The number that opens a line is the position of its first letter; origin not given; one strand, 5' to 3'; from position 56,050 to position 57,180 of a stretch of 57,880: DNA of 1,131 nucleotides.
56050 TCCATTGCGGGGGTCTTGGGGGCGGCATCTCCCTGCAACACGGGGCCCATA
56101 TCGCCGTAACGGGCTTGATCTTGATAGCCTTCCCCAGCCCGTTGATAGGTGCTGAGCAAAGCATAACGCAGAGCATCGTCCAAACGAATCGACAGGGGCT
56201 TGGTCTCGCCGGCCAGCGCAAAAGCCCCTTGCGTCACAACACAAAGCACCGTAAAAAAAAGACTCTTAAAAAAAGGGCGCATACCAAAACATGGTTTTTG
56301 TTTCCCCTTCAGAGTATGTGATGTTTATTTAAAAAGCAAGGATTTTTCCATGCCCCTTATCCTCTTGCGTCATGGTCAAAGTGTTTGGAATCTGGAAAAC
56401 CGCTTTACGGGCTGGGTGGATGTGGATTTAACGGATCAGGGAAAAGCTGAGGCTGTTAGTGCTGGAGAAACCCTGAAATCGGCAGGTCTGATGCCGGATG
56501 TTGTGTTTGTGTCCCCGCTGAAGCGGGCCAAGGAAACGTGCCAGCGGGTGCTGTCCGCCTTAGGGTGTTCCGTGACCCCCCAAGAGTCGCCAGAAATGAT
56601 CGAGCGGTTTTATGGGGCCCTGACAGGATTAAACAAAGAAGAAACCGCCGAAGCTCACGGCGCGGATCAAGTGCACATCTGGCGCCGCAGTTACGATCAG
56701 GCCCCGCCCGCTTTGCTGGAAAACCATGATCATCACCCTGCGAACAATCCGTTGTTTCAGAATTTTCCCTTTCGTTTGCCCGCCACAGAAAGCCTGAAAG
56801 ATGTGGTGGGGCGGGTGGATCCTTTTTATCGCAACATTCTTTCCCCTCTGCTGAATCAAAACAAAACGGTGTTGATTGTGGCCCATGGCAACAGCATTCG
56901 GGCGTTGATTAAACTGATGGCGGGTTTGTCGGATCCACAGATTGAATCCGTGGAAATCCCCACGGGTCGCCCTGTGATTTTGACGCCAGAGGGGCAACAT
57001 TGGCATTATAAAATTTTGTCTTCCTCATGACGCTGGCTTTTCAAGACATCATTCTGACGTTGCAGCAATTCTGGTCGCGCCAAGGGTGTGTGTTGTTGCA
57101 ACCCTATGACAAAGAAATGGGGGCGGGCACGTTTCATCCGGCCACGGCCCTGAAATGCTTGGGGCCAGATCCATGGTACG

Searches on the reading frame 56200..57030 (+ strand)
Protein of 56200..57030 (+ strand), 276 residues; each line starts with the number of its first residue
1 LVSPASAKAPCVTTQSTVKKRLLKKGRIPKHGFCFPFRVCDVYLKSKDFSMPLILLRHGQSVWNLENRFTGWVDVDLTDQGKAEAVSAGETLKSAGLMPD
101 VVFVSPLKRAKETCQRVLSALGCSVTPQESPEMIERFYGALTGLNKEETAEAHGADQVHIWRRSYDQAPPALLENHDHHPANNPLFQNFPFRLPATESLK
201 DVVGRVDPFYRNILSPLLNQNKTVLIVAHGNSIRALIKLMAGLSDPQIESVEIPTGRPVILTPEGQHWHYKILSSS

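Call 5: search_protein_families(library=pfam, proteins=[window:56200-57030:+], max_evalue=0.01)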
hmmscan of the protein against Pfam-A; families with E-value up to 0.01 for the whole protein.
window:56200-57030:+ (276 aa): 1 family
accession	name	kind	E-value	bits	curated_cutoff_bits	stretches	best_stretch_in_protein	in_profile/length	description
PF00300.27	His_Phos_1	-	4.8e-40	137.7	21.7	2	53-173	1-116/194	Histidine phosphatase superfamily (branch 1)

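Call 6: search_protein_families(library=ncbifam, proteins=[window:56200-57030:+], max_evalue=0.01)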
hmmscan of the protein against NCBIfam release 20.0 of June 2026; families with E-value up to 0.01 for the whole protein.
window:56200-57030:+ (276 aa): 19 families
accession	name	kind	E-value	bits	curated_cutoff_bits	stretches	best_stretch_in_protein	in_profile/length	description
NF010713.0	PRK14115.1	equivalog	3.1e-73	246.1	305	1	53-261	4-214/248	2,3-diphosphoglycerate-dependent phosphoglycerate mutase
TIGR01258.1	pgm_1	subfamily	8.1e-73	244.8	81.7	1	53-262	3-214/245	2,3-bisphosphoglycerate-dependent phosphoglycerate mutase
NF010718.0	PRK14120.1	equivalog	1.8e-66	224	366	1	51-260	5-214/249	phosphoglyceromutase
NF002339.0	PRK01295.1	equivalog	3.1e-58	196.6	316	2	53-171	5-124/206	2,3-bisphosphoglycerate-dependent phosphoglycerate mutase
NF010714.0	PRK14116.1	equivalog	8.6e-58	195.5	401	1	53-262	4-215/229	2,3-diphosphoglycerate-dependent phosphoglycerate mutase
NF010716.0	PRK14118.1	equivalog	3.9e-57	193.2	409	1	51-262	1-214/227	2,3-diphosphoglycerate-dependent phosphoglycerate mutase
NF010717.0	PRK14119.1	equivalog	9.1e-57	192.2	378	1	53-261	4-214/228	2,3-diphosphoglycerate-dependent phosphoglycerate mutase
NF002217.0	PRK01112.1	equivalog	2.5e-54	184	320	3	53-115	4-64/228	2,3-bisphosphoglycerate-dependent phosphoglycerate mutase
NF010715.0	PRK14117.1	equivalog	5.3e-52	176.6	421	1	53-261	4-214/230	phosphoglycerate mutase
TIGR03162.1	ribazole_cobC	equivalog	5.9e-22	78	162.9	2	53-170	1-111/176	alpha-ribazole phosphatase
NF005567.0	PRK07238.1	equivalog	9.7e-21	74.5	326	1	51-170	178-293/378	bifunctional RNase H/acid phosphatase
NF045917.1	PhserinePhPspA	equivalog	2e-18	66.9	350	2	53-161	4-107/211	phosphoserine phosphatase PspA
NF009993.0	PRK13462.1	equivalog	8e-16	58.3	226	1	53-152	8-102/203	acid phosphatase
NF038349.1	dPGM_arch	equivalog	9.4e-13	48.5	225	1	54-148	2-93/194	2,3-diphosphoglycerate-dependent phosphoglycerate mutase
TIGR03848.1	MSMEG_4193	subfamily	1.2e-12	47.8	203.85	1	53-148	2-94/204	MSMEG_4193 family putative phosphomutase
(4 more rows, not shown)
